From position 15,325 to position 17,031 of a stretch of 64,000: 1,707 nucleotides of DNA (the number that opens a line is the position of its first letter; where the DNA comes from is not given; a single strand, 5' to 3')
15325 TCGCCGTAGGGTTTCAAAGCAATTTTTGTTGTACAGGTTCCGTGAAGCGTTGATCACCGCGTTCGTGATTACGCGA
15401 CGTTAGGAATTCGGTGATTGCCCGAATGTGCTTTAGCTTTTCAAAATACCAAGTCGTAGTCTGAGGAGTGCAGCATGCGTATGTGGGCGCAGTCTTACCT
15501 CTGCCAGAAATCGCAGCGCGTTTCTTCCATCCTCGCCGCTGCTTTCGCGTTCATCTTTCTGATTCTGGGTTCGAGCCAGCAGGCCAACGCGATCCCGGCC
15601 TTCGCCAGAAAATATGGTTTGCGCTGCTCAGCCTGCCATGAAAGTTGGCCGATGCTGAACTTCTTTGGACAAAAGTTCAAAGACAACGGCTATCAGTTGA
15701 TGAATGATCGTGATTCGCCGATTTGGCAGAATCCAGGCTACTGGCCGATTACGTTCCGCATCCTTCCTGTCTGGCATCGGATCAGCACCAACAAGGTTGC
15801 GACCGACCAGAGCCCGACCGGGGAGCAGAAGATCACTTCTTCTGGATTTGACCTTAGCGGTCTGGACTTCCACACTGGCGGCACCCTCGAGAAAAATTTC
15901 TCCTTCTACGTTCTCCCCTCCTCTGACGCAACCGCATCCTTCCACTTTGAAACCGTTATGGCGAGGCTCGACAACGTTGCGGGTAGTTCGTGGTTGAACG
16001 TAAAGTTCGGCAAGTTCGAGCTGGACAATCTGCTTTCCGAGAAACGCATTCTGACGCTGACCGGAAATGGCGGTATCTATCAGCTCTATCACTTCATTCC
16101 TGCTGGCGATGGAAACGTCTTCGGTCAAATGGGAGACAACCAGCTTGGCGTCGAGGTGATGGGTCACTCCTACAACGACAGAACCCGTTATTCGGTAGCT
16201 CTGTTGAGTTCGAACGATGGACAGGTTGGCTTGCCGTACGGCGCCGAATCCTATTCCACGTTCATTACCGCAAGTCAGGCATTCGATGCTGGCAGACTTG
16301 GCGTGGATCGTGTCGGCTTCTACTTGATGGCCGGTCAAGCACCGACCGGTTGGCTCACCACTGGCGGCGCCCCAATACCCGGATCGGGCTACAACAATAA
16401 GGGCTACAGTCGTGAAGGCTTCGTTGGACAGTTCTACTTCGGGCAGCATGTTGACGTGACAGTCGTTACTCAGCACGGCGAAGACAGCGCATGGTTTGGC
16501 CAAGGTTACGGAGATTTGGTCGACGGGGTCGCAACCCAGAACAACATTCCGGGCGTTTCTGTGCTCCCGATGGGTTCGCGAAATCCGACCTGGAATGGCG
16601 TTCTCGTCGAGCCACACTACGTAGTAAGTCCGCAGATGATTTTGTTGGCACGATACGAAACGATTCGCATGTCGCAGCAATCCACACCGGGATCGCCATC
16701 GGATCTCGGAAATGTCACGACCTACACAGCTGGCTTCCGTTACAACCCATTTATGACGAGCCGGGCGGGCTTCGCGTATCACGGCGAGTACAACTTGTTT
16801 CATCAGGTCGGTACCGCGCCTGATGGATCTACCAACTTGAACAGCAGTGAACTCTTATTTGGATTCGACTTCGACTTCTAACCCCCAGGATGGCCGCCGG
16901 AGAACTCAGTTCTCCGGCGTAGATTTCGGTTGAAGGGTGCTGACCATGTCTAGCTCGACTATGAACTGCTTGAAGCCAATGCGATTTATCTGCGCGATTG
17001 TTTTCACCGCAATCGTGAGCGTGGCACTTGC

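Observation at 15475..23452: Whole module is syntenic with the Acidithiobacillus rus iron-respiration operon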

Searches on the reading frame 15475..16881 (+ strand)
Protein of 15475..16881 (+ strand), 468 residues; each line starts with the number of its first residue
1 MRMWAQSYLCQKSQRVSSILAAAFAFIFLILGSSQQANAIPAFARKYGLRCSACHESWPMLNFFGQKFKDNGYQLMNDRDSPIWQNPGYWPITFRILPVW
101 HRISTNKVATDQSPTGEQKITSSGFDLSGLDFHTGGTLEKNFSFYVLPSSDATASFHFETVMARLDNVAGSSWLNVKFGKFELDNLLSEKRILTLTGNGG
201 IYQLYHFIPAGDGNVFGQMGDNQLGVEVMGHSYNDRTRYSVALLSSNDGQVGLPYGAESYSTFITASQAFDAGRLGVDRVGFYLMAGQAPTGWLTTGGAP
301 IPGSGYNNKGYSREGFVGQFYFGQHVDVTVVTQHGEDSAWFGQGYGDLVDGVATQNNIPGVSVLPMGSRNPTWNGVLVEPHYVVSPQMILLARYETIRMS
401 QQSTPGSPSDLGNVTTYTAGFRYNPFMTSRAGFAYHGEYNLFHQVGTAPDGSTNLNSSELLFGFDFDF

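Call 3: search_protein_families(library=pfam, proteins=[window:15475-16881:+], max_evalue=0.01)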
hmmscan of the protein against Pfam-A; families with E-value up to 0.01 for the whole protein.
window:15475-16881:+ (468 aa): 0 families

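Call 4: search_protein_families(library=ncbifam, proteins=[window:15475-16881:+], max_evalue=0.01)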
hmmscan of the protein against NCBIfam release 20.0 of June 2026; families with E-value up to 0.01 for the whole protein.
window:15475-16881:+ (468 aa): 0 families

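Call 7: find_homologous_proteins(query=window:15475-16881:+, max_evalue=0.001)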
Query window:15475-16881:+ (468 aa): 5424 proteins with E <= 0.001 among 8000 candidates; the best 120 are listed.
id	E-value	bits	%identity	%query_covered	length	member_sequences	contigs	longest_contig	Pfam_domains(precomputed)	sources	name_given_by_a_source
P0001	0.0e+0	1060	97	100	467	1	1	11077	-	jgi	jgi:hypothetical protein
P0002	2.5e-277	939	85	100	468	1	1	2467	-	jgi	jgi:hypothetical protein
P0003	9.4e-277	937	84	100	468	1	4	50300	-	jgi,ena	jgi:hypothetical protein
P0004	1.5e-276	936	84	100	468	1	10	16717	-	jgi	jgi:hypothetical protein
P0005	8.6e-276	934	84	100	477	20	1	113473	-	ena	-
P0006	3.8e-275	931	84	100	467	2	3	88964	-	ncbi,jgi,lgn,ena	ncbi:MAG: hypothetical protein WBE45_10810 [Terriglobales bacterium]|jgi:hypothetical protein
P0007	4.7e-275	931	84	100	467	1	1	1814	-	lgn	-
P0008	5.4e-275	931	84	100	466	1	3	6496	-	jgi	jgi:hypothetical protein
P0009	1.5e-274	929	84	100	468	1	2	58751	-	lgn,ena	-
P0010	1.8e-274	929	84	100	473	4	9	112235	-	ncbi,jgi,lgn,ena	-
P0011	2.5e-274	929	83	100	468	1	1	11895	-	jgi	jgi:hypothetical protein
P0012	3.7e-274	928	83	100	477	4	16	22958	-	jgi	jgi:hypothetical protein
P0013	8.7e-274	927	83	100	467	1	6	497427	-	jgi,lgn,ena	jgi:hypothetical protein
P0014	9.6e-274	927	83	100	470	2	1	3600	-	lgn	-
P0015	1.2e-273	926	85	100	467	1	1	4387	-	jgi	-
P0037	3.6e-270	915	83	100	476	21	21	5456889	-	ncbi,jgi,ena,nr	ncbi:MAG TPA: hypothetical protein VNU74_06365 [Terriglobales bacterium]|jgi:hypothetical protein|nr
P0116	1.6e-261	886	81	100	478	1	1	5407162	-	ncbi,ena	-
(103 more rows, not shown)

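Call 18: search_protein_representatives(protein=window:15475-16881:+)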
Query: 468 residues. Proteins with E-value up to 0.001 (for the whole library): 2276; up to 1e-10: 474; up to 1e-30: 169. The best 150 are listed.
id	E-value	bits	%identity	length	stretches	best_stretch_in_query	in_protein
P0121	1.2e-200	684.0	63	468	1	1-468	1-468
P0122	1.9e-164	564.6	82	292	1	1-293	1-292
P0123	4.5e-153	527.1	77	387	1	20-308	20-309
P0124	7.9e-133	460.4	55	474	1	37-468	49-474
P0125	3.9e-127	441.6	79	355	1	117-371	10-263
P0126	3.7e-120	418.6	49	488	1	17-468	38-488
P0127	2.1e-117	409.5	52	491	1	15-468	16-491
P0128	5.5e-108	378.4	50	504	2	34-337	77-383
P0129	1.7e-107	376.8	51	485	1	18-468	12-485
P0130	9.6e-106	371.1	78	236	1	243-468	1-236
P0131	4.8e-96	339.1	66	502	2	60-234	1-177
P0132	4.5e-95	335.9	53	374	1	26-350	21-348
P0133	3.7e-86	306.5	55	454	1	25-293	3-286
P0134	6.5e-83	295.8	78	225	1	97-275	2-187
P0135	1.6e-80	287.9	48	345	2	26-138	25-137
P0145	2.2e-64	234.7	37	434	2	27-339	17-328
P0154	8.2e-59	216.3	37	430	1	21-468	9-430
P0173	6.5e-51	190.3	33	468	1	27-447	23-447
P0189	3.5e-45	171.3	35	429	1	33-457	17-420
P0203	7.9e-42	160.3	34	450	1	28-468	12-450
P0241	1.0e-36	143.5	30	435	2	24-338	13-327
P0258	1.2e-33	133.4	36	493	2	29-208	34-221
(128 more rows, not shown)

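Call 21: list_cluster_members(proteins=[P0121, P0124, P0127, P0145, P0154, P0173, P0189, P0203, P0241, P0258])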
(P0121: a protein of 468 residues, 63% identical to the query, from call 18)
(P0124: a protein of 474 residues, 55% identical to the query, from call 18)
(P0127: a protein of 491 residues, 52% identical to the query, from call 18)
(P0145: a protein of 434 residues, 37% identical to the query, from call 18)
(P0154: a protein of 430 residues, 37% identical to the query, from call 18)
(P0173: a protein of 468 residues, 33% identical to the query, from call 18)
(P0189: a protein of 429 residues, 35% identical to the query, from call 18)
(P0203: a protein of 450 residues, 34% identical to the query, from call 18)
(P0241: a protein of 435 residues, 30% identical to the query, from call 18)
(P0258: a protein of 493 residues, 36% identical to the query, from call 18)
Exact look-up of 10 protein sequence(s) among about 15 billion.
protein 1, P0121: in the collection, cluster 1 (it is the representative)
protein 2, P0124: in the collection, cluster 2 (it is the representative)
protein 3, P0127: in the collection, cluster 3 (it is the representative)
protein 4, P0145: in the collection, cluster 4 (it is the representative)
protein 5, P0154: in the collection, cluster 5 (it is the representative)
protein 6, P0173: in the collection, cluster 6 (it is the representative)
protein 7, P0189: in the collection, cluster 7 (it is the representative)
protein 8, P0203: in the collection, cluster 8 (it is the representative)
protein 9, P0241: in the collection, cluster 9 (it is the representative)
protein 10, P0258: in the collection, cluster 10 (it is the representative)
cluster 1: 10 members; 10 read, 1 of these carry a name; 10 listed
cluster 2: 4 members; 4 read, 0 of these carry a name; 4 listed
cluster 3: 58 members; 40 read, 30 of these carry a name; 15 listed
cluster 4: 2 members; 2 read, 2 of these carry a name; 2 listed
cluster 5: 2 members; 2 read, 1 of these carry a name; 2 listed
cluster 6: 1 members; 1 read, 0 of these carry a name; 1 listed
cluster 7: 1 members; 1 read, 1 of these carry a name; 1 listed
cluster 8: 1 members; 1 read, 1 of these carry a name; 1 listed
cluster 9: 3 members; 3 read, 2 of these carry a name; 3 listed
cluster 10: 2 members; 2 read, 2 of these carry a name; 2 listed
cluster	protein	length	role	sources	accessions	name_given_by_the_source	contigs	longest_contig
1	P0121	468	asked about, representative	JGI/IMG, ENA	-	-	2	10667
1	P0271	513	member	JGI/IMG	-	hypothetical protein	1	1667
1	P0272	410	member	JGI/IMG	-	-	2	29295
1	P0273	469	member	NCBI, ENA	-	-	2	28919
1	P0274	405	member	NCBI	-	-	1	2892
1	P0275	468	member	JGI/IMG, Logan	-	-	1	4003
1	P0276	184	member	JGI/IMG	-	-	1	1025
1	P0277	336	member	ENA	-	-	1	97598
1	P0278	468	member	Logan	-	-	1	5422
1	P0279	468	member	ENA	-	-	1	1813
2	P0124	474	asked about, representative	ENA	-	-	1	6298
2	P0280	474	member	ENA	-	-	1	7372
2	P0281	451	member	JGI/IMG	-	-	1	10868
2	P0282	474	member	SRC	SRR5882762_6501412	-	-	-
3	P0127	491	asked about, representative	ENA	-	-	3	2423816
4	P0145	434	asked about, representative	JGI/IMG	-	hypothetical protein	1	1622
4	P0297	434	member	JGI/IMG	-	hypothetical protein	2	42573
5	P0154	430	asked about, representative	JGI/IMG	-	hypothetical protein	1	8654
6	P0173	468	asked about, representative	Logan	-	-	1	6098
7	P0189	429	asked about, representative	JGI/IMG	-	hypothetical protein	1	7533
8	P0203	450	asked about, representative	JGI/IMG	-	hypothetical protein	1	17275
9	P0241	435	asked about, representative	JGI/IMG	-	hypothetical protein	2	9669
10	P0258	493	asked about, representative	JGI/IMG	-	hypothetical protein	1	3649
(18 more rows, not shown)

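Call 25: find_related_loci(query=A2, collection=genome_contigs, flank=10000)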
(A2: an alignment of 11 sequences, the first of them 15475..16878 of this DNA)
Query A2 (468 aa) in genome_contigs; peptide patterns used: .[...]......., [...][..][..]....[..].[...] (x = any residue, [..] = any of these).
600 stretches matched a pattern (row limit reached: there are more); 580 encode a relative of the query (tblastn E <= 1e-3); the best 80 are kept; 80 distinct loci.
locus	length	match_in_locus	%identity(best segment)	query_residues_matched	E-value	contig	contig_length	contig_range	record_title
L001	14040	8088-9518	81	1-468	0e+0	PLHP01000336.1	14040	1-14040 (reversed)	MAG: Acidobacteriaceae bacterium isolate bog_207 73.20110800_S1M.73_contig_36069, whole genome shotgun sequence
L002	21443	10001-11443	81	1-468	0e+0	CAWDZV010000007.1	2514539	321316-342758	MAG: uncultured Acidobacteriaceae bacterium isolate MFD05512.bin.1.251 genome assembly, contig: contig_6045, whole genom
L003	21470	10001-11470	79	1-468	0e+0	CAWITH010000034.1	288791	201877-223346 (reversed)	MAG: uncultured Acidobacteriaceae bacterium isolate MFD09222.bin.2.51 genome assembly, contig: contig_45896, whole genom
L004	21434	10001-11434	81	1-468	0e+0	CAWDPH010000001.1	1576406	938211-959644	MAG: uncultured Acidobacteriaceae bacterium isolate MFD09222.bin.1.150 genome assembly, contig: contig_28546, whole geno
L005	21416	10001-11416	79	1-468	0e+0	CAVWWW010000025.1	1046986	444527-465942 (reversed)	MAG: uncultured Acidobacteriaceae bacterium isolate MFD03399.bin.1.134 genome assembly, contig: contig_9106, whole genom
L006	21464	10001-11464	78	1-468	0e+0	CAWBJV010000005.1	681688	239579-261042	MAG: uncultured Acidobacteriaceae bacterium isolate MFD03346.bin.1.68 genome assembly, contig: contig_1989, whole genome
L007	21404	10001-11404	79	1-468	0e+0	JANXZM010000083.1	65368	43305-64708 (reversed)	MAG: Acidobacteriaceae bacterium isolate GL140_4_metabat_333 GL140_4_k141_2007259, whole genome shotgun sequence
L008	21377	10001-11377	80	6-468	0e+0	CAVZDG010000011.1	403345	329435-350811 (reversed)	MAG: uncultured Acidobacteriaceae bacterium isolate MFD09222.bin.1.125 genome assembly, contig: contig_65276, whole geno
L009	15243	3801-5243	77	1-468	0e+0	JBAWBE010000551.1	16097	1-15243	MAG: Terriglobales bacterium isolate MFD09399_ilm_asm_bin21 k127_285526, whole genome shotgun sequence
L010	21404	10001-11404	75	1-468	0e+0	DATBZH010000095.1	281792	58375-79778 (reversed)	MAG TPA_asm: Candidatus Sulfotelmatobacter sp. isolate SMAG_U7614 k141_957966, whole genome shotgun sequence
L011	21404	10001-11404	75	1-468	0e+0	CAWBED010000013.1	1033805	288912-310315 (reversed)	MAG: uncultured Acidobacteriota bacterium isolate MFD00731.bin.1.223 genome assembly, contig: contig_5888, whole genome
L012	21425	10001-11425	72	1-468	0e+0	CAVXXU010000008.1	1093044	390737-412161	MAG: uncultured Acidobacteriaceae bacterium isolate MFD00008.bin.1.10 genome assembly, contig: contig_50387, whole genom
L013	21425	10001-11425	72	1-468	0e+0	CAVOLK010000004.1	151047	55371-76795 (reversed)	MAG: uncultured Acidobacteriota bacterium isolate MFD10113.bin.2.15 genome assembly, contig: contig_39304, whole genome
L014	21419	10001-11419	73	1-468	0e+0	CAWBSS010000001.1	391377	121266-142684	MAG: uncultured Acidobacteriaceae bacterium isolate MFD04570.bin.1.113 genome assembly, contig: contig_105261, whole gen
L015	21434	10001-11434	73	1-468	0e+0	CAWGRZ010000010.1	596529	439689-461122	MAG: uncultured Acidobacteriaceae bacterium isolate MFD06435.bin.1.130 genome assembly, contig: contig_40875, whole geno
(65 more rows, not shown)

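Call 32: find_encoding_contigs(protein=P0297, flank=10000, max_places=3)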
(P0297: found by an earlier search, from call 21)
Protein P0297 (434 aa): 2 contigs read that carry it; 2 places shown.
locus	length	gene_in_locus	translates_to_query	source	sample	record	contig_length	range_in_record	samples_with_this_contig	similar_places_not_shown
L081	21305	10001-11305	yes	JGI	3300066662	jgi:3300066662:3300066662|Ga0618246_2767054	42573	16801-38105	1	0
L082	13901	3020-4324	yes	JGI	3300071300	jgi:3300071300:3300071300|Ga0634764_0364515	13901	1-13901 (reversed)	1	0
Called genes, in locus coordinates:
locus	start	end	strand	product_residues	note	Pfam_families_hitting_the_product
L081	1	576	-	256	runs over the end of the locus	-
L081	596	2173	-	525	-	PF00171:Aldedh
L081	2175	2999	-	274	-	PF01557:FAA_hydrolase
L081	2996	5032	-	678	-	PF00920:ILVD_EDD_N, PF24877:ILV_EDD_C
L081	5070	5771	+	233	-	PF00440:TetR_N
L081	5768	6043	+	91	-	-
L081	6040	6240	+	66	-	-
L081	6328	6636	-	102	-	-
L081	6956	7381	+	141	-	PF04828:GFA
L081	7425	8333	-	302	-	PF00126:HTH_1, PF03466:LysR_substrate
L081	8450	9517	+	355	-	PF04116:FA_hydroxylase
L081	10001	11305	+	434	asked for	-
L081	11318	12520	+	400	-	PF13442:Cytochrome_CBB3 (weak), PF00034:Cytochrom_C, PF13442:Cytochrome_CBB3, PF00691:OmpA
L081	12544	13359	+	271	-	-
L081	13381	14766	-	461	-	PF14841:FliG_M (faint), PF03448:MgtE_N, PF00571:CBS, PF01769:MgtE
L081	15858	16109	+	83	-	PF03683:UPF0175, PF24001:DUF7317 (faint)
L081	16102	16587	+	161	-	PF11848:DUF3368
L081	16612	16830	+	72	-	PF04255:DUF433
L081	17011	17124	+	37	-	-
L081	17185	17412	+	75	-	PF16277:DUF4926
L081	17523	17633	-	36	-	-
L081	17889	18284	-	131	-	PF03840:SecG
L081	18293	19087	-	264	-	PF00121:TIM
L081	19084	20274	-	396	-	PF00162:PGK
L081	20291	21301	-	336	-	PF00044:Gp_dh_N, PF02800:Gp_dh_C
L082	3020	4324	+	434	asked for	-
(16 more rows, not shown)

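Call 33: find_encoding_contigs(protein=P0203, flank=10000, max_places=3)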
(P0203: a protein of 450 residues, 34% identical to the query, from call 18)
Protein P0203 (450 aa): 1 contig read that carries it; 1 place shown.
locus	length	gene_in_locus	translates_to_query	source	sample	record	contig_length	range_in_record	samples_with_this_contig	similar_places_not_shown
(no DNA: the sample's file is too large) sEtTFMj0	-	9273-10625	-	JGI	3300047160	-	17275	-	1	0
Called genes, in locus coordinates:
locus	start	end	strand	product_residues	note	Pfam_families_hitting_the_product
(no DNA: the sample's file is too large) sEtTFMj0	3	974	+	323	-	?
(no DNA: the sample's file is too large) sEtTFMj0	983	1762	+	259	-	PF00005:ABC_tran, PF02463:SMC_N (faint), PF09818:ABC_ATPase (faint), PF13304:AAA_21 (faint)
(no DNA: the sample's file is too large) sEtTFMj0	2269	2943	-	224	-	PF13620:CarboxypepD_reg, PF14686:fn3_3 (weak)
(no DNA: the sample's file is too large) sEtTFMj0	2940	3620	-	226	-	PF02630:SCO1-SenC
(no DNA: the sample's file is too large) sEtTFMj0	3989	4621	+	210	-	PF00510:COX3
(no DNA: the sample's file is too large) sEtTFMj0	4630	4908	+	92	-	PF03626:COX4_pro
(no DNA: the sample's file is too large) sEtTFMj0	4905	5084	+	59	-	-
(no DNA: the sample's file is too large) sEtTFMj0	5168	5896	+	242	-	PF00116:COX2, PF13473:Cupredoxin_1 (weak)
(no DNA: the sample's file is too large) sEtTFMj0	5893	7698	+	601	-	PF00115:COX1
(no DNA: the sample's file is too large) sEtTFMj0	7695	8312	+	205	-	PF00510:COX3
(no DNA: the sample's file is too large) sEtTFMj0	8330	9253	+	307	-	PF13442:Cytochrome_CBB3, PF00034:Cytochrom_C (faint), PF13442:Cytochrome_CBB3 (weak)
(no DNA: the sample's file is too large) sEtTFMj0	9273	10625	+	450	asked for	-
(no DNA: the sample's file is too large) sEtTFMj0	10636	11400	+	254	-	PF13442:Cytochrome_CBB3, PF00034:Cytochrom_C, PF13442:Cytochrome_CBB3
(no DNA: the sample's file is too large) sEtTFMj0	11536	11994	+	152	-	PF13412:HTH_24 (faint), PF12802:MarR_2, PF01047:MarR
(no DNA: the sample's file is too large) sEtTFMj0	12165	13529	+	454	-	PF00989:PAS, PF08448:PAS_4, PF13188:PAS_8 (weak), PF13426:PAS_9, PF00990:GGDEF, PF01814:Hemerythrin (weak)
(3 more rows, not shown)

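Call 42: predict_structure(alignment_id=A1)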
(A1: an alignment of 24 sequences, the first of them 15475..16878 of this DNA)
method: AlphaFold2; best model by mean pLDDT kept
length: 468 residues; sequences in the alignment: 24
mean_pLDDT: 78.1   pTM: 0.78
mean pLDDT of the five models: 78.1, 76.8, 75.7, 75.4, 74.0
residues with pLDDT >= 90: 160; 70-90: 180; 50-70: 72; < 50: 56
segments of 3 or more residues with pLDDT < 50: 1-13, 31-41, 251-256, 344-365
pLDDT, mean of each block of 10 residues (from residue 1): 45 61 69 36 60 71 81 74 55 85 89 85 83 81 88 83 91 94 86 69 88 80 92 90 79 56 94 77 92 66 70 95 89 93 48 36 60 96 89 95 87 94 80 88 81 84 87
secondary structure, 60 per line:
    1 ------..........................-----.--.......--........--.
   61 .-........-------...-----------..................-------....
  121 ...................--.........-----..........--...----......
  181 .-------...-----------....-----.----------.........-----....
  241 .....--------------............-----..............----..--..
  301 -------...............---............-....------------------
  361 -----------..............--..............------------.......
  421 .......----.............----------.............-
elements in order: H7-32 H41-47 H51-54 E55-57 H63-70 E92-109 E117-139 E142-150 E156-165 E175-181 H203-206 E223-231 E237-245 E260-271 E277-290 E308-322 E326-337 E372-385 E388-401 E414-427 E432-444 E455-467

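Call 46: fold_search(model_id=the predicted structure, library=pdb)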
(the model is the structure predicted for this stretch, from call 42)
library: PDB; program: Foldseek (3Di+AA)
matches with E <= 10: 910; with E <= 0.001: 241
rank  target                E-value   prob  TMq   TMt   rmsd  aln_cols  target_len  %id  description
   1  2o4v_A                2.0e-12  1.00  0.53  0.59   7.5       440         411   11  An arginine ladder in OprP mediates phosphate specific transfer across the outer membrane (released 2006-12-26)
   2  3a2s_X                2.8e-12  1.00  0.50  0.66   6.6       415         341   11  Crystal Structure of outer membrane protein PorB from Neisseria meningitidis in complex with sucrose (released 2010-04-07)
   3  7de8                  6.5e-12  1.00  0.52  0.69   6.5       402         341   11  Crystal Structure of outer membrane protein PorB with G103K mutations from Neisseria meningitidis W135 (released 2021-03-31)
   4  8jto                  9.5e-12  1.00  0.47  0.60   7.3       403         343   15  Outer membrane porin of Burkholderia pseudomallei (BpsOmp38) in complex with ceftazidime (released 2024-06-26)
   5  3wi5                  1.8e-11  1.00  0.47  0.68   7.0       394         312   11  Crystal structure of the Loop 7 mutant PorB from Neisseria meningitidis serogroup B (released 2014-01-01)
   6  4rjx                  1.9e-11  1.00  0.50  0.54   8.4       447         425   11  Crystal structure of the OprO mutant protein F62Y/D114Y (released 2015-10-21)
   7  4rjw                  2.1e-11  1.00  0.51  0.55   8.0       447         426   11  Crystal structure of Pseudomonas aeruginosa OprO (released 2015-10-21)
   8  4aui_A                4.9e-11  1.00  0.48  0.68   6.4       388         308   10  STRUCTURE AND FUNCTION OF THE PORB PORIN FROM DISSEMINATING N. GONORRHOEAE (released 2012-10-10)
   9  6ehe                  6.1e-11  1.00  0.47  0.69   6.1       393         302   10  OmpTdeltaL8 (loop L8 deletion mutant of OmpT), an outer membrane protein of Vibrio cholerae (released 2018-04-25)
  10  3wi4                  7.6e-11  1.00  0.48  0.69   6.5       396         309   10  Crystal structure of wild-type PorB from Neisseria meningitidis serogroup B (released 2014-01-01)
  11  5mdq_A                8.9e-11  1.00  0.50  0.64   6.5       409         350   10  Crystal structure of outer membrane expressed Chitoporin VhChip from Vibrio harveyi (released 2017-12-20)
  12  8wv0_B                9.9e-11  1.00  0.47  0.63   7.1       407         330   14  Outer membrane porin of Burkholderia pseudomallei (BpsOmp38) (released 2024-10-30)
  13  5mdo_A                2.0e-10  1.00  0.49  0.65   6.1       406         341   10  Crystal structure of in vitro folded Chitoporin VhChip from Vibrio harveyi (crystal form I) (released 2017-12-20)
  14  8wv0_A                2.9e-10  1.00  0.48  0.65   7.0       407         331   14  Outer membrane porin of Burkholderia pseudomallei (BpsOmp38) (released 2024-10-30)
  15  6ehd                  2.9e-10  1.00  0.46  0.63   8.1       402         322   13  OmpT (in-vitro folded), an outer membrane protein of Vibrio cholerae (released 2018-04-25)
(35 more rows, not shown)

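Call 53: find_encoding_contigs(protein=P0037, flank=10000, max_places=4)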
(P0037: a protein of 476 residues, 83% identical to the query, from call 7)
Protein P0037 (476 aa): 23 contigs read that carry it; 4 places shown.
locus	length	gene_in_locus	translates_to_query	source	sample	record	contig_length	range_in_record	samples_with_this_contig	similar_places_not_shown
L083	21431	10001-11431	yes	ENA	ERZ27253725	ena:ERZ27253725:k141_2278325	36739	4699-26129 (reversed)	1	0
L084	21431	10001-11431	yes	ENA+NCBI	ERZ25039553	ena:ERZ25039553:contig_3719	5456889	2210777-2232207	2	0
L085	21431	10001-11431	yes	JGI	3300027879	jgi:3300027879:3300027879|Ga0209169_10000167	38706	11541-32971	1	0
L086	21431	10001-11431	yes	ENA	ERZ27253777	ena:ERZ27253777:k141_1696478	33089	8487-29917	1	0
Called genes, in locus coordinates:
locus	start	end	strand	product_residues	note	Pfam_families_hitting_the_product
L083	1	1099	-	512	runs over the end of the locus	PF00089:Trypsin, PF13365:Trypsin_2, PF13180:PDZ_2, PF00595:PDZ (weak), PF17820:PDZ_6, PF13180:PDZ_2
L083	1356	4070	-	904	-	PF00675:Peptidase_M16, PF05193:Peptidase_M16_C, PF00675:Peptidase_M16, PF05193:Peptidase_M16_C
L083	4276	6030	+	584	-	PF13509:S1_2 (faint), PF17092:PCB_OB (faint), PF21710:Spt6_S1 (faint), PF00575:S1, PF23459:S1_RRP5, PF00575:S1, PF23459:S1_RRP5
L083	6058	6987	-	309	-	PF01040:UbiA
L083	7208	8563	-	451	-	-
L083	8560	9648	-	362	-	-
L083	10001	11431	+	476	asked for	-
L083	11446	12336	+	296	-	PF13442:Cytochrome_CBB3, PF00034:Cytochrom_C, PF13442:Cytochrome_CBB3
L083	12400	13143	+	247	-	PF13715:CarbopepD_reg_2 (faint), PF13620:CarboxypepD_reg, PF14686:fn3_3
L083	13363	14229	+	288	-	PF01740:STAS, PF13466:STAS_2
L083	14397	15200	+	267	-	PF00116:COX2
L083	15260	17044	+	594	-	PF00115:COX1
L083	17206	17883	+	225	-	PF00510:COX3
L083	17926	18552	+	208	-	PF00510:COX3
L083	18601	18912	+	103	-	PF03626:COX4_pro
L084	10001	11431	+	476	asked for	-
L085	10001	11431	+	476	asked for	-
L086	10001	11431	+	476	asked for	-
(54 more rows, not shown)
